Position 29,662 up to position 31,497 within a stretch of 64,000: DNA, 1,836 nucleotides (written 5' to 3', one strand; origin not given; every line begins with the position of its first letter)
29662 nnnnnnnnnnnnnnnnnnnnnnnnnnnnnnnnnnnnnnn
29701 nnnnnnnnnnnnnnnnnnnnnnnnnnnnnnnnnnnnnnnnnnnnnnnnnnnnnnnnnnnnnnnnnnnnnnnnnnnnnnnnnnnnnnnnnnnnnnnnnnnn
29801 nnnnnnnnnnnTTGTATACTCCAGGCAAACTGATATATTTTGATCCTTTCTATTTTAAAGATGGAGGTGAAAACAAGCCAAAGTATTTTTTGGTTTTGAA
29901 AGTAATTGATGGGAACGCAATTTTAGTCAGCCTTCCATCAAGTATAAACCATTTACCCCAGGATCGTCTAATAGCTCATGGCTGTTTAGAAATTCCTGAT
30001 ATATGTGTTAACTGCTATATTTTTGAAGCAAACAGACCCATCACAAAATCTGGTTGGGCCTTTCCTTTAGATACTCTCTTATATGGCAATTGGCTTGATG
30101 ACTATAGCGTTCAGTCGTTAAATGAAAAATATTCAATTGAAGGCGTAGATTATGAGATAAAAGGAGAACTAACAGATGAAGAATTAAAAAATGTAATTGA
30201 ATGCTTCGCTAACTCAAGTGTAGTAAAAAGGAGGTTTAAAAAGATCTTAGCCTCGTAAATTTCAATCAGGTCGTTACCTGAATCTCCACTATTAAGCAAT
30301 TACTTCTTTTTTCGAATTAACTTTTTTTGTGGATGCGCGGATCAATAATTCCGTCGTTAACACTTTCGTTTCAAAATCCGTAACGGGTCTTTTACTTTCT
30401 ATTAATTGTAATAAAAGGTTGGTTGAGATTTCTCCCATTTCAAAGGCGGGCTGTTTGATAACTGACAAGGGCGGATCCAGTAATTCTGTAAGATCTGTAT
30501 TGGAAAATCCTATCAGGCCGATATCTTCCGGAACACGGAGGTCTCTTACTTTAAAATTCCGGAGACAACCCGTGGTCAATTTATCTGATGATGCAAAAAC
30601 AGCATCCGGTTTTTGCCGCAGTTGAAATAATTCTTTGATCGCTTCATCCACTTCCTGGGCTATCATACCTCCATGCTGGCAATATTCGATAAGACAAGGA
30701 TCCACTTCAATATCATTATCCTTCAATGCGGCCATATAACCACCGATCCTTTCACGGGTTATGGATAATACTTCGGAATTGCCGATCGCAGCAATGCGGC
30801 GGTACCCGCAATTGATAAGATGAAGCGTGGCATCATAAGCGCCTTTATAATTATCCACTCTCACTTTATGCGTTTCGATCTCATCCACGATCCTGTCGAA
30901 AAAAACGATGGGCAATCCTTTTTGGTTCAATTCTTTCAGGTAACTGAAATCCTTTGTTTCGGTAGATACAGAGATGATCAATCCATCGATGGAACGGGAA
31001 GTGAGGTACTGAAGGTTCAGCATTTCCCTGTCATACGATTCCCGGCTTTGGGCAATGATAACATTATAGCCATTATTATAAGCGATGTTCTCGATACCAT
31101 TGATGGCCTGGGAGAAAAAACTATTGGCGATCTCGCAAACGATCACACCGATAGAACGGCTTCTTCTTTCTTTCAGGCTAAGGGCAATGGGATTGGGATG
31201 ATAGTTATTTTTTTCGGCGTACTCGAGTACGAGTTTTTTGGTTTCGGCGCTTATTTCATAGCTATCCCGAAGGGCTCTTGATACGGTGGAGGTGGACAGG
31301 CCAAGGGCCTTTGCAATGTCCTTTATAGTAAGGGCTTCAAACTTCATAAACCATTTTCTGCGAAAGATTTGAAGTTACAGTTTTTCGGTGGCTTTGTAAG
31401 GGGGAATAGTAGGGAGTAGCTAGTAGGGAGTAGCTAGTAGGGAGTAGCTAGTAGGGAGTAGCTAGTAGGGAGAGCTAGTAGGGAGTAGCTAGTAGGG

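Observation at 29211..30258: Panacea antitoxin paired with an uncharacterised MazF/PemK-like protein in an AT-rich islet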

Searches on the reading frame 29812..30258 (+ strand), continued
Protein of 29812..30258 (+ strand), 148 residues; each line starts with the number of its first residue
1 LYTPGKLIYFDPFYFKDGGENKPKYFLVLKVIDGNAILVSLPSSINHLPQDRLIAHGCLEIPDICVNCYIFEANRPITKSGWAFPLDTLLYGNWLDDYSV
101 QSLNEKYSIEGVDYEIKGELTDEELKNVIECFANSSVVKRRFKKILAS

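Call 46: find_related_loci(query=L039:4001-4438:+, collection=genome_contigs, flank=3000)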
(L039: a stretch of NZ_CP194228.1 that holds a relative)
Query L039:4001-4438:+ (146 aa) in genome_contigs; peptide patterns used: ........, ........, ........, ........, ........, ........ (x = any residue, [..] = any of these).
166 stretches matched a pattern; 59 encode a relative of the query (tblastn E <= 1e-3); 59 distinct loci.
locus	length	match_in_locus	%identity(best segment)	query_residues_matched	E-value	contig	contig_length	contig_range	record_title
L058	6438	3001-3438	100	1-146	3e-97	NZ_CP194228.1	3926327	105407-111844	Flavobacterium sp. SM2513 chromosome, complete genome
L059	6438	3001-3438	86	1-146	2e-84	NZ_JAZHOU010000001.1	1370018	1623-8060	Winogradskyella poriferorum strain JCM 12885 NODE_1_length_1370018_cov_152.878339, whole genome shotgun sequence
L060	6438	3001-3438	82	1-146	9e-82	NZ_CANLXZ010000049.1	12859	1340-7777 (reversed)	Uncultured Nonlabens sp. isolate 3-981.fasta NODE_49, whole genome shotgun sequence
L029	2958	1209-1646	82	1-146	5e-82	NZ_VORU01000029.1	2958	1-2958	Aequorivita lipolytica strain Y10-2 NODE_37_length_2958_cov_203.093, whole genome shotgun sequence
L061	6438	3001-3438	82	1-146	7e-81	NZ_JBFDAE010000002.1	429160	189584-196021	Algibacter sp. 2305UL17-15 contig2, whole genome shotgun sequence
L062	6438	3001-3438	80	1-146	2e-79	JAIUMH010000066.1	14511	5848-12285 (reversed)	MAG: Flavobacteriaceae bacterium isolate PBR18_bin10A bin10A.contig0065, whole genome shotgun sequence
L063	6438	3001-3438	80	1-146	1e-78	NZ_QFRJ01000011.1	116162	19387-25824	Brumimicrobium oceani strain C305 contig11, whole genome shotgun sequence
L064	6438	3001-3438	76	1-146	1e-74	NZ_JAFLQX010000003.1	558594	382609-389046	Salegentibacter sp. BDJ18 NODE_1, whole genome shotgun sequence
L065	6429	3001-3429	76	1-143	2e-73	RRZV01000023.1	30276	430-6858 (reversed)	Flavobacteriaceae bacterium 14752 596, whole genome shotgun sequence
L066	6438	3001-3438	76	1-146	4e-73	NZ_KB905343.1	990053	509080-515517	Psychroflexus tropicus DSM 15496 F598DRAFT_scaffold00002.2, whole genome shotgun sequence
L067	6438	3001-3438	73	1-146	1e-72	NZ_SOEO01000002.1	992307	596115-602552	Epilithonimonas xixisoli strain CGMCC 1.12802 Ga0171576_102, whole genome shotgun sequence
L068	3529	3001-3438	71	1-146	2e-70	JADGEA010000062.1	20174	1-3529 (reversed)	MAG: Flavobacteriaceae bacterium isolate BB24 NODE_2497_length_20174_cov_7.996214, whole genome shotgun sequence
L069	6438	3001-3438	69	1-146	5e-70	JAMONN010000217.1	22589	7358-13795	MAG: Flavobacteriaceae bacterium isolate 4281-140_metabat2_scaf2bin.048 4281-140_scaffold_608_c2, whole genome shotgun s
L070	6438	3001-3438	69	1-146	3e-68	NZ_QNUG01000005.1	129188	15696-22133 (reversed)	Epilithonimonas hispanica strain KCTC 22104 CONTIG0005, whole genome shotgun sequence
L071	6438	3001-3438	68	1-146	5e-68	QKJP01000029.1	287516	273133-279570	MAG: Bacteroidales bacterium isolate SZUA-609 scaffold_14, whole genome shotgun sequence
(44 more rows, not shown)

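Call 47: search_dna_similar(query=window:29812-30258:+, collection=phages, mode=protein, max_evalue=0.001)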
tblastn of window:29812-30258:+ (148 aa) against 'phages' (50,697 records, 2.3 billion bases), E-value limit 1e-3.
No match.

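Call 48: search_dna_similar(query=window:29812-30258:+, collection=plasmids, mode=protein, max_evalue=0.001)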
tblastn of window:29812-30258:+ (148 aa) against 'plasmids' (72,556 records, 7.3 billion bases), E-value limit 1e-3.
Records with a match: 1; places in all: 1; records where one place covers at least 80% of the query: 1.
Best place of each record, by identity: <60% 1.
By first word of the organism name: Spirosoma 1.
By predicted mobility (MOB-suite, as given by PLSDB): non-mobilizable 1.
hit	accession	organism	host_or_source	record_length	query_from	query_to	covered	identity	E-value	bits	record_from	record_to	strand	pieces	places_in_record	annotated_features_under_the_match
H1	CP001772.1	Spirosoma linguale DSM 74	-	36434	1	148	100%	27.0%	4e-6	52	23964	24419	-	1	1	hypothetical protein (x2)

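Call 61: find_homologous_proteins(query=L039:4001-4438:+, max_evalue=0.001)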
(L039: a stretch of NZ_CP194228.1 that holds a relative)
Query L039:4001-4438:+ (146 aa): 448 proteins with E <= 0.001 among 463 candidates; the best 120 are listed.
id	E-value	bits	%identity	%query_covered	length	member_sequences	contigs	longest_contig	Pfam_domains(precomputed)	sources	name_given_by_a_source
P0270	4.7e-94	330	100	100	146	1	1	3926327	-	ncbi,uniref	ncbi:hypothetical protein [Flavobacterium sp. SM2513]|uniref:hypothetical protein n=1 Tax=Flavobacte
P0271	4.7e-92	324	98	100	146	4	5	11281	-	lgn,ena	-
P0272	1.4e-88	312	95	100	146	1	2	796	-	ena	-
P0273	1.0e-87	310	94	100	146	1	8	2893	-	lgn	-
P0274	5.0e-87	307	93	100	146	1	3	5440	-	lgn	-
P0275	2.0e-83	296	88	100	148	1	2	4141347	-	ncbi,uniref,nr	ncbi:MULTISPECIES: hypothetical protein [Winogradskyella]|uniref:hypothetical protein n=1 Tax=Winogr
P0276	3.2e-82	292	88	100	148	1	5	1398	-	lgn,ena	-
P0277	6.8e-82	291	87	100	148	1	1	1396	-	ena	-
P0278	8.0e-81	287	87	100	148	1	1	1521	-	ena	-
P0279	1.1e-80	287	86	100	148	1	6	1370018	-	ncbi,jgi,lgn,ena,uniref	ncbi:hypothetical protein [Winogradskyella poriferorum]|uniref:Type II toxin-antitoxin system PemK/M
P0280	1.5e-80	286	84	100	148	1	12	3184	-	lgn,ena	-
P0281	2.3e-80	286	86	100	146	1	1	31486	-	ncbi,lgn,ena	-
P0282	3.4e-80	285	86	100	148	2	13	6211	-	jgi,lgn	jgi:hypothetical protein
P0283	5.1e-80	285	86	100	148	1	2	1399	-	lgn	-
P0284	5.7e-80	285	86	100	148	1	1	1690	-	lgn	-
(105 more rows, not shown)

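Call 62: find_related_loci(query=window:29812-30258:+, collection=viral_contigs, flank=6000)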
Query window:29812-30258:+ (148 aa) in viral_contigs; peptide patterns used: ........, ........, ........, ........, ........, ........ (x = any residue, [..] = any of these).
10 stretches matched a pattern, but none encodes a relative of the query by tblastn (E <= 1e-3).

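Call 73: get_annotated_region(hit=H1, flank=2500)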
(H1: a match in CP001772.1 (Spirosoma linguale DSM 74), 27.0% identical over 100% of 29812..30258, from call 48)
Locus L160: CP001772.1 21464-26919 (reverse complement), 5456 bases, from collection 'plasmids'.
description: Spirosoma linguale DSM 74 plasmid pSLIN03, complete sequence
organism: Spirosoma linguale DSM 74 (NCBI taxid 504472)
taxonomy: Bacteria; Bacteroidota; Cytophagia; Cytophagales; Cytophagaceae; Spirosoma; Spirosoma linguale; Spirosoma linguale DSM 74
host: -; source: -; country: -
typing (MOB-suite, as given by PLSDB): non-mobilizable
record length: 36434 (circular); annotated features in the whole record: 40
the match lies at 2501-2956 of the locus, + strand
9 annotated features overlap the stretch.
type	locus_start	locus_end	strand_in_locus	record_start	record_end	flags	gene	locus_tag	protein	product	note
CDS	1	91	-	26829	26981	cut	-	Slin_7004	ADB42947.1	hypothetical protein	-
CDS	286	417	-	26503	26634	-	-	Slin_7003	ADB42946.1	hypothetical protein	-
CDS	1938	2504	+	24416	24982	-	-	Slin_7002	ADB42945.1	hypothetical protein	-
CDS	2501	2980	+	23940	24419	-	-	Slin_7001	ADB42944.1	hypothetical protein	-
CDS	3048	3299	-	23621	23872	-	-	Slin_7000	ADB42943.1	hypothetical protein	-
CDS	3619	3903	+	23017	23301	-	-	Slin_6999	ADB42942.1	plasmid maintenance system killer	-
CDS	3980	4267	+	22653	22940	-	-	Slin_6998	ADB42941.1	plasmid maintenance system antidote protein, XRE family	-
CDS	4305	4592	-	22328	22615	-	-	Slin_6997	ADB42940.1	hypothetical protein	-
CDS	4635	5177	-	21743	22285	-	-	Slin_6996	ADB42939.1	ATPase-like protein involved in chromosome partitioning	-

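Call 74: search_protein_families(library=pfam, proteins=[L160:1938-2504:+, L160:2501-2980:+], max_evalue=0.1)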
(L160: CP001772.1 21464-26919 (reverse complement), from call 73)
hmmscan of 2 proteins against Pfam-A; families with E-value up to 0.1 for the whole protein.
L160:1938-2504:+ (188 aa): 2 families
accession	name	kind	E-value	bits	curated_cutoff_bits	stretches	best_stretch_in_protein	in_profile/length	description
PF13274.11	SocA_Panacea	-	4.7e-18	66.6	25.7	1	30-138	1-113/113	Antitoxin SocA-like, Panacea domain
PF03461.20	TRCF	-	0.062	14.1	25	0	114-160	15-61/95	TRCF domain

L160:2501-2980:+ (159 aa): 0 families

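Call 82: find_encoding_contigs(protein=P0267, flank=2500, max_places=2)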
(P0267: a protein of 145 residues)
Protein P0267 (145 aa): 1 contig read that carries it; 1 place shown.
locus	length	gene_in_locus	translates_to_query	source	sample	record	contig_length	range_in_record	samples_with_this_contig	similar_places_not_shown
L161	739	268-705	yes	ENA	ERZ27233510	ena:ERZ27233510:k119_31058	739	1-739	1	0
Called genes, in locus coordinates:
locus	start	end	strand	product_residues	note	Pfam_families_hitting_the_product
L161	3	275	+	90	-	?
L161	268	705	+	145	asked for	-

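Call 83: find_encoding_contigs(protein=P0255, flank=2500, max_places=2)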
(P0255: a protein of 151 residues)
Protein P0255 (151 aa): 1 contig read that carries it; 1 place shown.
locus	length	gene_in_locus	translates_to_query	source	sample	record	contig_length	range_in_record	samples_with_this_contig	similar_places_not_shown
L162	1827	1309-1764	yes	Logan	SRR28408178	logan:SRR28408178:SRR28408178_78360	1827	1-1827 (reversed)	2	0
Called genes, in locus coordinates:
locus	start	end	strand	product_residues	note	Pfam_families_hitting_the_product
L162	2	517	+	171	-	?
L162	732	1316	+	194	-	PF13274:SocA_Panacea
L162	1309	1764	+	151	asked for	-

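Call 84: find_encoding_contigs(protein=P0186, flank=2500, max_places=2)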
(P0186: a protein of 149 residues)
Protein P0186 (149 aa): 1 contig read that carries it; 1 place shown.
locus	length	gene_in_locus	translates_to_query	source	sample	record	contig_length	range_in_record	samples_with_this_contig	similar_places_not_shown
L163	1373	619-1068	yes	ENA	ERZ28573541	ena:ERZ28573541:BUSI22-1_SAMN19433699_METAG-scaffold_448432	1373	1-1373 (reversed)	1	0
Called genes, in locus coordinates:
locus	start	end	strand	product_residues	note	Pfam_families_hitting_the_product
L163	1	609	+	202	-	?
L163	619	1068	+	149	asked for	-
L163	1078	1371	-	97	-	?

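Call 88: find_related_loci(query=L039:3433-3996:+, collection=genome_contigs, flank=2500)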
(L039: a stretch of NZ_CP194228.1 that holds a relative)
Query L039:3433-3996:+ (188 aa) in genome_contigs; peptide patterns used: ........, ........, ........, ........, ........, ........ (x = any residue, [..] = any of these).
148 stretches matched a pattern; 76 encode a relative of the query (tblastn E <= 1e-3); 76 distinct loci.
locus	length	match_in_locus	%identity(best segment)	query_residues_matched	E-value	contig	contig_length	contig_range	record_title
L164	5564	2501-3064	100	1-188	8e-122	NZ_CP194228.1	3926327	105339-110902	Flavobacterium sp. SM2513 chromosome, complete genome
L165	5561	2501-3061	86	1-187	1e-105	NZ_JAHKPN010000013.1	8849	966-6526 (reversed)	Winogradskyella psychrotolerans strain E3R09 E3R09_E3R09_contig_45, whole genome shotgun sequence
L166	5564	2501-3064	86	1-188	1e-105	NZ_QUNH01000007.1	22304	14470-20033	Winogradskyella sediminis strain DSM 28134 Ga0196850_107, whole genome shotgun sequence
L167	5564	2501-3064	86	1-188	4e-105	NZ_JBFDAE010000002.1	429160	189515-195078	Algibacter sp. 2305UL17-15 contig2, whole genome shotgun sequence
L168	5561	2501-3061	86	1-187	8e-105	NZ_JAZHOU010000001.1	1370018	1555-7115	Winogradskyella poriferorum strain JCM 12885 NODE_1_length_1370018_cov_152.878339, whole genome shotgun sequence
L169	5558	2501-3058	85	2-187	5e-104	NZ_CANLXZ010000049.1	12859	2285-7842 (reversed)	Uncultured Nonlabens sp. isolate 3-981.fasta NODE_49, whole genome shotgun sequence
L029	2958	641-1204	83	1-188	3e-105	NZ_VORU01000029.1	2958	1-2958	Aequorivita lipolytica strain Y10-2 NODE_37_length_2958_cov_203.093, whole genome shotgun sequence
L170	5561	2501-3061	81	2-188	5e-99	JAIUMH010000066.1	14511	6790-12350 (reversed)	MAG: Flavobacteriaceae bacterium isolate PBR18_bin10A bin10A.contig0065, whole genome shotgun sequence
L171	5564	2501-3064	77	1-188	1e-96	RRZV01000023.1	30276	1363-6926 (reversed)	Flavobacteriaceae bacterium 14752 596, whole genome shotgun sequence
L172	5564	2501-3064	77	1-188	1e-96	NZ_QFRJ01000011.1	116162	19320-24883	Brumimicrobium oceani strain C305 contig11, whole genome shotgun sequence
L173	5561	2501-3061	78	2-188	4e-96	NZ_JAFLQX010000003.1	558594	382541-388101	Salegentibacter sp. BDJ18 NODE_1, whole genome shotgun sequence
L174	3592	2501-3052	73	3-186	5e-86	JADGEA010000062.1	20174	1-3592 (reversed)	MAG: Flavobacteriaceae bacterium isolate BB24 NODE_2497_length_20174_cov_7.996214, whole genome shotgun sequence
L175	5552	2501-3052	72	3-186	1e-84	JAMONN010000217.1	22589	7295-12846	MAG: Flavobacteriaceae bacterium isolate 4281-140_metabat2_scaf2bin.048 4281-140_scaffold_608_c2, whole genome shotgun s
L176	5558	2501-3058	67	3-188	2e-82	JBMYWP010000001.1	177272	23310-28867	MAG: Flavobacteriales bacterium isolate ME_XS_2210_bin_43 ME_XS_2210_bin_43_0, whole genome shotgun sequence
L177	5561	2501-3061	74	2-188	2e-92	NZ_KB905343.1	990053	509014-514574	Psychroflexus tropicus DSM 15496 F598DRAFT_scaffold00002.2, whole genome shotgun sequence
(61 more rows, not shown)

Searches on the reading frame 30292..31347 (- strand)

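Call 3: search_protein_families(library=pfam, proteins=[window:30292-31347:-], max_evalue=1)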
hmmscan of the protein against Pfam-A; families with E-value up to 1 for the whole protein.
window:30292-31347:- (351 aa): 33 families (the best 25 are shown)
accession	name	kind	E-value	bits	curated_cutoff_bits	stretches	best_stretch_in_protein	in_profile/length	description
PF13377.12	Peripla_BP_3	-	1.1e-27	97.6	26.5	1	176-340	3-167/167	Periplasmic binding protein-like domain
PF00532.27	Peripla_BP_1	-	1.7e-26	93.8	22.2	1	64-321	2-266/281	Periplasmic binding proteins and sugar binding domain of LacI family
PF13407.12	Peripla_BP_4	-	7.4e-16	58.9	35.1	1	66-319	1-257/258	Periplasmic binding protein domain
PF00356.27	LacI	-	2.7e-14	53.1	27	1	7-52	1-46/46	Bacterial regulatory proteins, lacI family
PF13384.12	HTH_23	-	0.00042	20.5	24.6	1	6-27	18-39/50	Homeodomain-like domain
PF13412.12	HTH_24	-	0.00044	20.2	21.9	1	6-27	18-39/48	Winged helix-turn-helix DNA-binding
PF04545.22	Sigma70_r4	-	0.00062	19.7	24.1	1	3-27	18-42/50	Sigma-70, region 4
PF01381.28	HTH_3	-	0.00065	20.1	23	1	6-36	10-40/55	Helix-turn-helix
PF09339.16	HTH_IclR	-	0.00094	19.4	22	1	4-27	17-40/52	IclR helix-turn-helix domain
PF13936.12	HTH_38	-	0.00095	19.3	27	1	7-27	22-42/44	Helix-turn-helix domain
PF12802.13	MarR_2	-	0.0014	19.2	27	1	4-27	18-42/61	MarR family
PF13545.12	HTH_Crp_2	-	0.0024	18.2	27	1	6-28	23-45/70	Crp-like helix-turn-helix domain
PF08281.18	Sigma70_r4_2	-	0.0024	17.9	25.7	1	3-27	24-48/54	Sigma-70, region 4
PF13542.12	HTH_Tnp_ISL3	-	0.0029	17.5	27.4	1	7-28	28-49/51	Helix-turn-helix domain of transposase family ISL3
PF01047.28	MarR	-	0.0031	17.8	24.6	1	4-27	16-39/59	MarR family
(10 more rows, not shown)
